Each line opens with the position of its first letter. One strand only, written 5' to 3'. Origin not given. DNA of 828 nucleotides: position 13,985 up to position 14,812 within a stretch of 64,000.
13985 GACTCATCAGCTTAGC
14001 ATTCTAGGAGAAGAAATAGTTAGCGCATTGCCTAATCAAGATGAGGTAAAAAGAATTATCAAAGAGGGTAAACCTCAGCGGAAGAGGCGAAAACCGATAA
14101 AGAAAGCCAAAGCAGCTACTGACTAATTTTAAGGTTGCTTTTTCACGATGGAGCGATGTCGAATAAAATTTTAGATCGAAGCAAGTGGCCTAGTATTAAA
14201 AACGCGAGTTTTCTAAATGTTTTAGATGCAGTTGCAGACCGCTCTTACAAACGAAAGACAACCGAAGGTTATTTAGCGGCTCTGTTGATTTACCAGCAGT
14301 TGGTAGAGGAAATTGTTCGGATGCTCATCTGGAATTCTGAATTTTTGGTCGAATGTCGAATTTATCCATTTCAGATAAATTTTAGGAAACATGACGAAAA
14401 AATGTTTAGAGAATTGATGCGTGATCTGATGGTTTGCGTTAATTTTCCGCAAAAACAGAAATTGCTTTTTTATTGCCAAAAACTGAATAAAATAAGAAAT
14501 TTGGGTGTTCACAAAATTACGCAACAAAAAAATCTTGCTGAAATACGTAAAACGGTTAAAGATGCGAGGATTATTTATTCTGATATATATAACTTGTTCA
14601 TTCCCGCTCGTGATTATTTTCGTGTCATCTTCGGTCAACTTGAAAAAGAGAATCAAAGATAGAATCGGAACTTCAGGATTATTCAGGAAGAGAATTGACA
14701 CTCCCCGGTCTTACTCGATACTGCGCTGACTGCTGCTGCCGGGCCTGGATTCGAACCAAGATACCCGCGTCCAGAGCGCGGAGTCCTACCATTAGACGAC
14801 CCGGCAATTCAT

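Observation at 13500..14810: A 1.2 kb low-GC islet with two orphan ORFs (one HEPN-like RNx3H) wedged against tRNA-Gln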

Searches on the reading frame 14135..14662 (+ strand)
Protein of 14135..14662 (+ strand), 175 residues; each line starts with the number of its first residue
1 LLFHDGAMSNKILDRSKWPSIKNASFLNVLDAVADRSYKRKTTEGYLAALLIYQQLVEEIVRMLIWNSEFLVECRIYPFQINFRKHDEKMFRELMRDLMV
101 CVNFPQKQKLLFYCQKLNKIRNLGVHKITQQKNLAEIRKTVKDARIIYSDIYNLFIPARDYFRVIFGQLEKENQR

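Call 5: search_protein_families(library=pfam, proteins=[window:14135-14662:+], max_evalue=10)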
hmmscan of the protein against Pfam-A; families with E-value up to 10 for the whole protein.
window:14135-14662:+ (175 aa): 1 family
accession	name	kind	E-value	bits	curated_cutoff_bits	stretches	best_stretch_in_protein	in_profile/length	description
PF09567.15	RE_MamI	-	0.00024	21.3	25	1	11-109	39-137/183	MamI restriction endonuclease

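Call 6: search_protein_families(library=padloc, proteins=[window:14135-14662:+], max_evalue=10)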
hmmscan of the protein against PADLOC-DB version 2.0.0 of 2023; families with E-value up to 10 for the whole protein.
window:14135-14662:+ (175 aa): 1 family
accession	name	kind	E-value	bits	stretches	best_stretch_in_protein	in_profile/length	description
PDLC01805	CARF1--CARF_HEPN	-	0.0018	15.2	1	44-144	345-438/482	-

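Call 8: search_protein_families(library=ncbifam, proteins=[window:14135-14662:+], max_evalue=10)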
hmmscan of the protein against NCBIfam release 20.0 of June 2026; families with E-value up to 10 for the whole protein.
window:14135-14662:+ (175 aa): 0 families

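Call 9: search_protein_families(library=phrogs, proteins=[window:14135-14662:+], max_evalue=10)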
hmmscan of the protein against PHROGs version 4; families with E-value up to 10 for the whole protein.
window:14135-14662:+ (175 aa): 0 families

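Call 10: find_homologous_proteins(query=window:14135-14662:+, max_evalue=0.01)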
Query window:14135-14662:+ (175 aa): 4 proteins with E <= 0.01 among 32 candidates.
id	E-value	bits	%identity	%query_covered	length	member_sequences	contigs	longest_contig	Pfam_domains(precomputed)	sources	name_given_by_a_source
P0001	1.4e-105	368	100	96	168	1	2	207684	-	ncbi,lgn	-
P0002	3.2e-81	289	80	95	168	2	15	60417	-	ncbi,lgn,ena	ncbi:MAG: hypothetical protein AAB757_01700 [Patescibacteria group bacterium]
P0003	7.2e-78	278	76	96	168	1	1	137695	-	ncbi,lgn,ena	-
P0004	1.8e-23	101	34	98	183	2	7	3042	-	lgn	-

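Call 15: find_homologous_proteins(query=A1, max_evalue=1)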
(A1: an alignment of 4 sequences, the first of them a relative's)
Query A1 (4 sequences) (168 aa, profile of the alignment): 138 proteins with E <= 1 among 8000 candidates; the best 120 are listed.
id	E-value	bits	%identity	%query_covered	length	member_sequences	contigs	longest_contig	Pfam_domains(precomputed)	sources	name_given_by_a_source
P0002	4.3e-90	318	80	99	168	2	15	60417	-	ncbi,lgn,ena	ncbi:MAG: hypothetical protein AAB757_01700 [Patescibacteria group bacterium]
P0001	7.3e-90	317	100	100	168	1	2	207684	-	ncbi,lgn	-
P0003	1.8e-89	316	76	100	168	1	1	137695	-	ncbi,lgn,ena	-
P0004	4.8e-78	279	34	96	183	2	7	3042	-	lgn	-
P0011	2.5e-68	247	34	96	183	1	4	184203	-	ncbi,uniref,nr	ncbi:MAG TPA: hypothetical protein ACFYD7_06165 [Candidatus Wujingus californicus]|uniref:hypothetic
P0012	2.5e-66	241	34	96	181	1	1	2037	-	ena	-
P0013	3.5e-66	240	32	97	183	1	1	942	-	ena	-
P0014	5.6e-66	239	34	96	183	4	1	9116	-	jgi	jgi:hypothetical protein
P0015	1.0e-63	232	38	96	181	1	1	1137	-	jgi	jgi:CRISPR/Cas system-associated endoribonuclease Cas2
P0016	1.4e-63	232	36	98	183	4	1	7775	-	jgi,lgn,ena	-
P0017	2.2e-63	231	39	96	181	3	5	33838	-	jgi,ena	jgi:hypothetical protein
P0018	7.5e-63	229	37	96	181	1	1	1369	-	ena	-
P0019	1.6e-62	228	37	96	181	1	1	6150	-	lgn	-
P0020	3.7e-62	227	36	96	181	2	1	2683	-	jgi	jgi:RNase P/RNase MRP subunit p29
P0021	1.2e-61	225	38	97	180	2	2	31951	-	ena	-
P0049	4.5e-51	191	35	97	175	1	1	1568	PF18735.7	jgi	jgi:hypothetical protein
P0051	7.3e-51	190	36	97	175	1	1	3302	PF18735.7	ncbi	-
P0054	1.9e-50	189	40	96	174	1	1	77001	-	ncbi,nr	ncbi:MAG: hypothetical protein KF886_23955 [Candidatus Hydrogenedentes bacterium]|nr:hypothetical pr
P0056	3.0e-50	188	36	96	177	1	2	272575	-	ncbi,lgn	-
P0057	3.1e-50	188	36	96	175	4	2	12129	-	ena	-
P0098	1.6e-44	170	36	96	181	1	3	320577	-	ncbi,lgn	-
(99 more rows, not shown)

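Call 16: find_encoding_contigs(protein=P0002, flank=8000, max_places=4)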
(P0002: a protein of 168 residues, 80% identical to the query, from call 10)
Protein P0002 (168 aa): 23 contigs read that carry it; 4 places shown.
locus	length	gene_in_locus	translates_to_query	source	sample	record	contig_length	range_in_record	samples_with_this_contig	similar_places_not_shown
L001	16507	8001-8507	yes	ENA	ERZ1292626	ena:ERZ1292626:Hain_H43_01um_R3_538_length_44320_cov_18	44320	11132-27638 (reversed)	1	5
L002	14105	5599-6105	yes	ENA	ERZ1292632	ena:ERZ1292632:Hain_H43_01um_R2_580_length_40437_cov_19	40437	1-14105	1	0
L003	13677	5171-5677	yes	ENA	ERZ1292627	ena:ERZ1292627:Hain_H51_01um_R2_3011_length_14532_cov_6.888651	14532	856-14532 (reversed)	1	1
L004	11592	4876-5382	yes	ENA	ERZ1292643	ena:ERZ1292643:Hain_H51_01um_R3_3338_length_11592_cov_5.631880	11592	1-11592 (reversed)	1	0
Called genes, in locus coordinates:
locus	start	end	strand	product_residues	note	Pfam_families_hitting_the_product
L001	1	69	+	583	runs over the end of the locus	PF07973:tRNA_SAD, PF00587:tRNA-synt_2b, PF03129:HGTP_anticodon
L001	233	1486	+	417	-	PF02518:HATPase_c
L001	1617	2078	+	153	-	-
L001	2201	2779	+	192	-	PF09335:VTT_dom (weak)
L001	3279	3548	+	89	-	PF00164:Ribosom_S12_S23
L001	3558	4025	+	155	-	PF00177:Ribosomal_S7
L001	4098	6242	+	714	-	PF00009:GTP_EFTU, PF22042:EF-G_D2, PF03144:GTP_EFTU_D2, PF16658:RF3_C (weak), PF14492:EFG_III, PF03764:EFG_IV, PF00679:EFG_C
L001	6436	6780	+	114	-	PF00572:Ribosomal_L13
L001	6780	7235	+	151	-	PF00380:Ribosomal_S9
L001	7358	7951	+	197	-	-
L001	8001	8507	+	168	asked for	-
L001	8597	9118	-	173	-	-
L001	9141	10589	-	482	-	PF01726:LexA_DNA_bind, PF00717:Peptidase_S24, PF01555:N6_N4_Mtase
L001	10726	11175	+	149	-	PF02367:TsaE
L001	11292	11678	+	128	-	PF00072:Response_reg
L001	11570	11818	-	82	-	-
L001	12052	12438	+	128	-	PF00072:Response_reg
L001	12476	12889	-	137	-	PF01939:NucS_C (weak), PF02021:UPF0102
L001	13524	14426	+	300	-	PF02899:Phage_int_SAM_1, PF13495:Phage_int_SAM_4 (faint), PF00589:Phage_integrase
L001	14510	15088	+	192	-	PF20803:PaaX_M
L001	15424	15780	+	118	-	-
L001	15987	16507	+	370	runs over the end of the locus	-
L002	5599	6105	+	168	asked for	-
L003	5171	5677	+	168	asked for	-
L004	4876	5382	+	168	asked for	-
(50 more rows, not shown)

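Call 19: search_protein_families(library=pfam, alignment_id=A3, max_evalue=0.1)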
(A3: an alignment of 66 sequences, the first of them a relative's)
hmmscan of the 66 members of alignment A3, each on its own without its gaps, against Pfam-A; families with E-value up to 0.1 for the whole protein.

A. member 1, P0001 (168 aa): 1 family
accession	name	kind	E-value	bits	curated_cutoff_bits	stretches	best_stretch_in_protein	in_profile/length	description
PF09567.15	RE_MamI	-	0.00035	20.7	25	1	13-102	45-137/183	MamI restriction endonuclease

B. families by the number of members that match (of 66 scanned): 45 families (the first 25 are shown)
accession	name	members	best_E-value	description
PF18735.6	HEPN_RiboL-PSP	13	6.3e-07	RiboL-PSP-HEPN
PF25615.1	PhiKZ_gp85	8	0.0067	Bacteriophage PhiKZ vertex-binding protein gp85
PF20559.3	DUF6770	4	0.0027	Family of unknown function (DUF6770)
PF11181.13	YflT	4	0.019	Heat induced stress protein YflT domain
PF09567.15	RE_MamI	2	0.00035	MamI restriction endonuclease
PF01452.22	Rota_NSP4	2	0.019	Rotavirus non structural protein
PF14294.11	DUF4372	2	0.019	Domain of unknown function (DUF4372)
PF03097.24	BRO1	2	0.02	BRO1-like domain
PF20378.3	DUF6673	2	0.024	Family of unknown function (DUF6673)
PF16809.10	NleF_casp_inhib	2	0.025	NleF caspase inhibitor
PF22137.1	T6SS_Tle1-like_C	1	0.00016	T6SS, Phospholipase effector Tle1-like, C-terminal domain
PF18730.6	HEPN_Cthe2314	1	0.00038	Cthe_2314-like HEPN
PF05062.17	RICH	1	0.0042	RICH domain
PF06295.17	ZapG-like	1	0.012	Z-ring associated protein G-like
PF17053.10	GEP5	1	0.012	Genetic interactor of prohibitin 5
PF18737.6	HEPN_MAE_28990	1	0.013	MAE_28990/MAE_18760-like HEPN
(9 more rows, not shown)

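Call 20: search_protein_representatives(alignment_id=A1)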
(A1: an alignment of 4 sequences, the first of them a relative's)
Query: 4 sequences, 168 profile positions. Proteins with E-value up to 0.001 (for the whole library): 283; up to 1e-10: 178; up to 1e-30: 62. The best 150 are listed.
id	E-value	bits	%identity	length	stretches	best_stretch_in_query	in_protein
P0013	1.1e-66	240.1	-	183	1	2-167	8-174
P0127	4.6e-54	199.0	-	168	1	3-165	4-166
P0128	7.5e-52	191.8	-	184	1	3-165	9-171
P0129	7.7e-50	185.3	-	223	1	3-166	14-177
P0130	7.8e-50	185.3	-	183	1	4-166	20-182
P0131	2.4e-49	183.7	-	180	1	4-165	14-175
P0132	6.8e-47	175.7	-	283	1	4-166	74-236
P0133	1.1e-45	171.7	-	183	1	3-162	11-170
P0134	8.4e-44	165.6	-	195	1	1-165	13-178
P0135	2.4e-43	164.1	-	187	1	2-166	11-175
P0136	5.1e-43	163.1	-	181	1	4-166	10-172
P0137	1.2e-42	161.8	-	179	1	3-165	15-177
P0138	2.5e-42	160.9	-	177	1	4-163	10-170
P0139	5.2e-42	159.8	-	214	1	3-166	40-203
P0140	1.4e-41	158.4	-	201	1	3-165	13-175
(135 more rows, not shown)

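Call 21: find_encoding_contigs(protein=P0011, flank=5000, max_places=2)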
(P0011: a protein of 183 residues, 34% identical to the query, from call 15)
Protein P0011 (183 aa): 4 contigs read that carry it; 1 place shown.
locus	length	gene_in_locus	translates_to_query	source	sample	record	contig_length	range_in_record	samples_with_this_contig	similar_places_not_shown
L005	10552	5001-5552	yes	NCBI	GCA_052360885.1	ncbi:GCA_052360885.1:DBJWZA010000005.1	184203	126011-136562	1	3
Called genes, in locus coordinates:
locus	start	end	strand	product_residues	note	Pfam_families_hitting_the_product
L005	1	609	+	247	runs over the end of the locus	PF04205:FMN_bind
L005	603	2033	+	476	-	PF02508:Rnf-Nqr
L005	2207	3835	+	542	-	PF00111:Fer2 (weak), PF00175:NAD_binding_1 (weak)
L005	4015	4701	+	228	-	PF11249:DUF3047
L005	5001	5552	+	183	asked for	-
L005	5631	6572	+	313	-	-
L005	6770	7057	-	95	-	-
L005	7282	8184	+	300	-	PF01565:FAD_binding_4, PF02873:MurB_C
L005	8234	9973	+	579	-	PF08984:DUF1858 (weak), PF00115:COX1, PF05940:NnrS, PF08984:DUF1858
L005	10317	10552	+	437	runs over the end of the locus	PF01743:PolyA_pol, PF12627:PolyA_pol_RNAbd, PF01966:HD, PF13735:tRNA_NucTran2_2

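Call 22: find_encoding_contigs(protein=P0054, flank=5000, max_places=2)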
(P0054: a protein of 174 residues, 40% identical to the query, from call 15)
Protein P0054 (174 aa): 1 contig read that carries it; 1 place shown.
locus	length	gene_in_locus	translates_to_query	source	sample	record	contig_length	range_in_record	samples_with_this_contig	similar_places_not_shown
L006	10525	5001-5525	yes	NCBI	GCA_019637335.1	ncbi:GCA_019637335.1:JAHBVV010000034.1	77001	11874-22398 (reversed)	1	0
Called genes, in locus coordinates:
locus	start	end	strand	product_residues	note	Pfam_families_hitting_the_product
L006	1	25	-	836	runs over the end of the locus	PF00176:SNF2-rel_dom, PF04851:ResIII, PF00271:Helicase_C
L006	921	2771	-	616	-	PF25077:DUF7800, PF09423:PhoD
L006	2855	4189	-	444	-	PF00884:Sulfatase, PF01663:Phosphodiest (faint), PF16347:SGSH_C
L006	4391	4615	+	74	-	PF02604:PhdYeFM_antitox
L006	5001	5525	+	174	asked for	-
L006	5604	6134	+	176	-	PF20461:DUF6714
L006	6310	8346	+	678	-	PF07973:tRNA_SAD, PF00587:tRNA-synt_2b, PF03129:HGTP_anticodon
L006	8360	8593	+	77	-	-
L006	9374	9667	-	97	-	PF01934:HepT-like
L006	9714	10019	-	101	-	PF01909:NTP_transf_2, PF18765:Polbeta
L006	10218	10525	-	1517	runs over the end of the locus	-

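Call 23: find_encoding_contigs(protein=P0003, flank=8000, max_places=2)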
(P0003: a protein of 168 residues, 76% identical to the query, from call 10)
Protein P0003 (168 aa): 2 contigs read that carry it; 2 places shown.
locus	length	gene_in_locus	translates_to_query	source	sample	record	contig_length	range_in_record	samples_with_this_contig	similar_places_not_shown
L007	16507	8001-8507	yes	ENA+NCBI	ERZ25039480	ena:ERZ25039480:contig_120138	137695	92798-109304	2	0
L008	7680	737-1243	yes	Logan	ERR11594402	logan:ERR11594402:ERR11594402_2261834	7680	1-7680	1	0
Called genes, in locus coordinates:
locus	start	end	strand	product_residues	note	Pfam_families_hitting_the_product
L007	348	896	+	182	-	PF00466:Ribosomal_L10, PF27436:RL10_C (weak)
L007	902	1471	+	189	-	PF16320:Ribosomal_L12_N, PF00542:Ribosomal_L12 (weak)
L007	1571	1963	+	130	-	-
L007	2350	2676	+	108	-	PF02381:MraZ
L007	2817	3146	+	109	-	PF01795:Methyltransf_5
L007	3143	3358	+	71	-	PF01795:Methyltransf_5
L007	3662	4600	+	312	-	-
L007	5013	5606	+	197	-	PF00905:Transpeptidase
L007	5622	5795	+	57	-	-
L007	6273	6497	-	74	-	-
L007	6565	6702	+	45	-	PF02875:Mur_ligase_C (weak)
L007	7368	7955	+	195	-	-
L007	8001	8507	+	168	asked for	-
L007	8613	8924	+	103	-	-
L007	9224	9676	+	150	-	PF18931:DUF5680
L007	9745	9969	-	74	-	-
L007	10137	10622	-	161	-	-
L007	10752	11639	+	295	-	PF00665:rve, PF13683:rve_3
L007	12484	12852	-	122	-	-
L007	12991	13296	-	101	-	-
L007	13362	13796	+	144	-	-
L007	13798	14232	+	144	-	PF00293:NUDIX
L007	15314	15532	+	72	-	PF04402:SIMPL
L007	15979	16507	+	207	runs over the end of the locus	PF04138:GtrA_DPMS_TM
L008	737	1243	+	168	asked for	-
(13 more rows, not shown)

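Call 25: predict_structure(alignment_id=A3)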
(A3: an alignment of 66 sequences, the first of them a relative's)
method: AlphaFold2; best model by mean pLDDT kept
length: 168 residues; sequences in the alignment: 66
mean_pLDDT: 91.4   pTM: 0.87
mean pLDDT of the five models: 91.4, 90.1, 89.7, 89.1, 85.7
residues with pLDDT >= 90: 125; 70-90: 36; 50-70: 7; < 50: 0
segments of 3 or more residues with pLDDT < 50: none
pLDDT, mean of each block of 10 residues (from residue 1): 83 84 95 94 96 96 92 87 94 96 97 83 77 95 97 97 90
secondary structure, 60 per line:
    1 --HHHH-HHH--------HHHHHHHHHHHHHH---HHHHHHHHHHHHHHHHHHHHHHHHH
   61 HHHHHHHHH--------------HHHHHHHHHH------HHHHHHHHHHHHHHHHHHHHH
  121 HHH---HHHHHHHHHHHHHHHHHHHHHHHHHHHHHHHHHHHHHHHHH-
elements in order: H3-6 H19-32 H36-69 H84-93 H100-123 H127-167

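Call 27: search_solved_structures(query=A3, max_evalue=10)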
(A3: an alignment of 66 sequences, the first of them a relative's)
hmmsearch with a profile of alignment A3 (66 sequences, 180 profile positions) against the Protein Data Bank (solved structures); distinct sequences matched with E-value up to 10: 4.
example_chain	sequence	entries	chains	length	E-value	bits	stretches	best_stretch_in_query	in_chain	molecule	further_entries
9vqo_A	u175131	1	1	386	0.0025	20.9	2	123-166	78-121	Odorant receptor 67d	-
9vqr_A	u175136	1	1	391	0.0026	20.8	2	123-166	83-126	Odorant receptor 67d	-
9vqp_A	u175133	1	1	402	0.0028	20.7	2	123-166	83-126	Odorant receptor 67d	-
7jh5_A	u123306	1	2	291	1.7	11.6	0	101-153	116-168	Co-LOCKR: de novo designed protein switch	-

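Call 30: fold_search(model_id=the predicted structure, library=pdb)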
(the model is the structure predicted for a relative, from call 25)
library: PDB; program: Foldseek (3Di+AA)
matches with E <= 10: 348; with E <= 0.001: 0
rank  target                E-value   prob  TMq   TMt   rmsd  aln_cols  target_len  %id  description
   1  2q00_B                3.9e-01  0.89  0.40  0.52   5.7       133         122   16  Crystal structure of the P95883_SULSO protein from Sulfolobus solfataricus. NESG target SsR10. (released 2007-05-29)
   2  6w2r_D                3.9e-01  0.44  0.30  0.25  16.1       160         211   12  Junction 19, DHR54-DHR79 (released 2020-04-15)
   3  8fin_A                5.1e-01  0.14  0.21  0.20  18.7       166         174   11  Multi-state design of two-state switchable hinge proteins (released 2023-08-16)
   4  8tn1_A                5.9e-01  0.25  0.27  0.30   8.9       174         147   16  De novo designed protein binds poly ADP ribose polymerase inhibitors (PARPi) - apo (released 2024-04-24)
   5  2e87                  6.2e-01  0.69  0.43  0.24   7.4       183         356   11  Crystal structure of hypothetical GTP-binding protein PH1320 from Pyrococcus horikoshii OT3, in complex with GDP (released 2007-07-24)
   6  2jpu_MODEL_1_A        6.9e-01  0.82  0.43  0.54   6.5       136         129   13  solution structure of NESG target SsR10, Orf c02003 protein (released 2007-07-03)
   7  8s2f_BBB              6.9e-01  0.08  0.20  0.18  19.6       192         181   15  Crystal structure of Borrelia burgdorferi paralogous family 12 outer surface protein BBH37 (released 2025-03-05)
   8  9qiw_CD               7.6e-01  0.60  0.43  0.16   9.2       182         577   11  Human pre-60S - State 3 (released 2025-04-30)
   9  7u0h_b                7.6e-01  0.20  0.27  0.12  14.4       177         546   11  State NE1 nucleolar 60S ribosome biogenesis intermediate - Overall model (released 2022-12-14)
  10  8v87_b                7.6e-01  0.11  0.20  0.10  14.9       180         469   12  60S ribosome biogenesis intermediate (Dbp10 post-catalytic structure - Overall map) (released 2024-05-01)
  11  8fl2_SR               8.4e-01  0.57  0.44  0.15   9.4       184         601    9  Human nuclear pre-60S ribosomal subunit (State I1) (released 2023-07-12)
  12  8omv_D                8.8e-01  0.14  0.27  0.09  25.1       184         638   13  Crystal structure of the constitutively active S117E/S181E mutant of human IKK2 (released 2024-04-10)
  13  8fiq_A                8.8e-01  0.12  0.22  0.22  19.6       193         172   11  Multi-state design of two-state switchable hinge proteins (released 2023-08-16)
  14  2q00_A                9.3e-01  0.57  0.38  0.48   6.6       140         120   14  Crystal structure of the P95883_SULSO protein from Sulfolobus solfataricus. NESG target SsR10. (released 2007-05-29)
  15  8fl0_SR               9.3e-01  0.54  0.43  0.18   9.4       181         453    9  Human nucleolar pre-60S ribosomal subunit (State H) (released 2023-07-12)
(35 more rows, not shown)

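Call 33: find_encoding_contigs(protein=P0056, flank=4000, max_places=1)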
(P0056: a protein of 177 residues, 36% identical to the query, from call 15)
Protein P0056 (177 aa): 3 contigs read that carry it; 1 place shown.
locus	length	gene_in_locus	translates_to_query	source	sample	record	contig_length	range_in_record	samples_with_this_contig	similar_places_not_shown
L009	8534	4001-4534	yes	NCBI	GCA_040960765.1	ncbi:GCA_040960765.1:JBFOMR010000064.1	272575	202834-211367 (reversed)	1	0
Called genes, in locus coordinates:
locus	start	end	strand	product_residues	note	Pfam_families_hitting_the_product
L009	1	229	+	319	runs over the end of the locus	PF08478:POTRA_1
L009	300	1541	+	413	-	PF11104:PilM_2, PF14450:FtsA (weak), PF02491:SHS2_FTSA, PF06277:EutA (weak), PF06723:MreB_Mbl, PF08841:DDR (weak), PF14450:FtsA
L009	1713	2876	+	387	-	PF00091:Tubulin, PF12327:FtsZ_C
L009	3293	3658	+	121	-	-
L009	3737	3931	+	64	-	-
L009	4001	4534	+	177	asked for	-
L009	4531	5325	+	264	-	-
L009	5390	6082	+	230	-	PF00072:Response_reg, PF00486:Trans_reg_C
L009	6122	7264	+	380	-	PF00512:HisKA, PF13581:HATPase_c_2 (weak), PF02518:HATPase_c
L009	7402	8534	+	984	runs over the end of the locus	PF00069:Pkinase, PF07714:PK_Tyr_Ser-Thr, PF03109:ABC1 (weak), PF06439:3keto-disac_hyd (weak), PF21708:Glyco_hydro_59_C (faint), PF02210:Laminin_G_2 (faint), PF06439:3keto-disac_hyd (weak), PF13385:Laminin_G_3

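Call 34: find_encoding_contigs(protein=P0098, flank=4000, max_places=1)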
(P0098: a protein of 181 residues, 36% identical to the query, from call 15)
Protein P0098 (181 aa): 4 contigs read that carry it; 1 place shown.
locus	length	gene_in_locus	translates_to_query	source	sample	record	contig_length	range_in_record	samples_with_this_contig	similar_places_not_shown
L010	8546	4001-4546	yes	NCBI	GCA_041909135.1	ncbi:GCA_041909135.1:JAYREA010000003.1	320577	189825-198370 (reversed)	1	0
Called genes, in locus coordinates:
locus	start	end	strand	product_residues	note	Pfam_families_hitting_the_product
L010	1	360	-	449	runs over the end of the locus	PF00072:Response_reg, PF13432:TPR_16 (faint), PF14559:TPR_19 (faint), PF13428:TPR_14 (faint)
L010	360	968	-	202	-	PF02518:HATPase_c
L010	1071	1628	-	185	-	PF02283:CobU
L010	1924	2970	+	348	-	PF02277:DBI_PRT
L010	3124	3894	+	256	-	PF02654:CobS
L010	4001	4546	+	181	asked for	-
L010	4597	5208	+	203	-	PF00300:His_Phos_1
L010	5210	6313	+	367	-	PF01075:Glyco_transf_9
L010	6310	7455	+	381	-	PF13439:Glyco_transf_4, PF13579:Glyco_trans_4_4 (weak), PF00534:Glycos_transf_1, PF13692:Glyco_trans_1_4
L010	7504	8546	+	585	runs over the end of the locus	PF00664:ABC_membrane, PF00005:ABC_tran, PF02463:SMC_N (weak)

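Call 37: find_encoding_contigs(protein=P0004, flank=4000, max_places=3)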
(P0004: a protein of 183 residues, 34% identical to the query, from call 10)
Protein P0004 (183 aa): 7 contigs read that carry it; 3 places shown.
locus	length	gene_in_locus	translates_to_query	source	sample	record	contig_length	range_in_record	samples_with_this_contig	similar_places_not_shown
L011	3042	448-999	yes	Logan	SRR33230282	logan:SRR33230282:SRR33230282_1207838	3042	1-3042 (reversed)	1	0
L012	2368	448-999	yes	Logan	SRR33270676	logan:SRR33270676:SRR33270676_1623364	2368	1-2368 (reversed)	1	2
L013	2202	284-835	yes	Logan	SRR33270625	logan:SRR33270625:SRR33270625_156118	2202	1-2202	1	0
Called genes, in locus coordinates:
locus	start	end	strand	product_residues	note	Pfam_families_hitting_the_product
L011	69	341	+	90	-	-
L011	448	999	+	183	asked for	-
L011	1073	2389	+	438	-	PF18871:HEPN_Toprim_N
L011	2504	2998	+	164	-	-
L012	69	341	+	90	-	-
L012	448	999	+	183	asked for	-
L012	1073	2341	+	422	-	PF18871:HEPN_Toprim_N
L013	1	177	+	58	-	?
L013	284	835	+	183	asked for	-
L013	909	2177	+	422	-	PF18871:HEPN_Toprim_N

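Call 49: search_protein_families(library=padloc, alignment_id=A3, max_evalue=0.1)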
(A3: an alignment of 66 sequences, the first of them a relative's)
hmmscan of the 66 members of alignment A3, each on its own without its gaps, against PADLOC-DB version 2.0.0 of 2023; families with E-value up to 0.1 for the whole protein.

A. member 1, P0001 (168 aa): 1 family
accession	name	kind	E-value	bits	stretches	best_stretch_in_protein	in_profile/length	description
PDLC01805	CARF1--CARF_HEPN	-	0.0015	15.5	1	37-137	345-438/482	-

B. families by the number of members that match (of 66 scanned): 30 families (the first 25 are shown)
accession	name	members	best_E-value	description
PDLC01805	CARF1--CARF_HEPN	16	6.6e-05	-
PDLC01800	CARF1--CARF_HEPN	12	1e-05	-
PDLC01811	CARF1--CARF_HEPN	11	0.00014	-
PDLC01359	Csm6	9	2.1e-06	CAS-III; associated_signaling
PDLC03820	RTasHEPN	9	0.0001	DRT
PDLC01825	CARF2--CARF_HEPN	9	0.00044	-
PDLC01826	CARF2--CARF_HEPN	6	1.2e-05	-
PDLC01965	CARF_HEPN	6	0.00018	-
PDLC01824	CARF2--CARF_HEPN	6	0.0012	-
PDLC01974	CARF_m10--CARF_HEPN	5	0.0019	-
PDLC01837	CARF2--CARF_HEPN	5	0.0022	-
PDLC04028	PD-T4-2_B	4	0.00011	-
PDLC01687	Csx1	4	0.00064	Csx1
PDLC00935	Cas2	3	0.00013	CRISPR-associated endonuclease Cas2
PDLC01251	Cas2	2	4.8e-05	"CAS-I,CAS-II,CAS-III,CAS-IV,CAS-V,CAS-VI; acquisition_2"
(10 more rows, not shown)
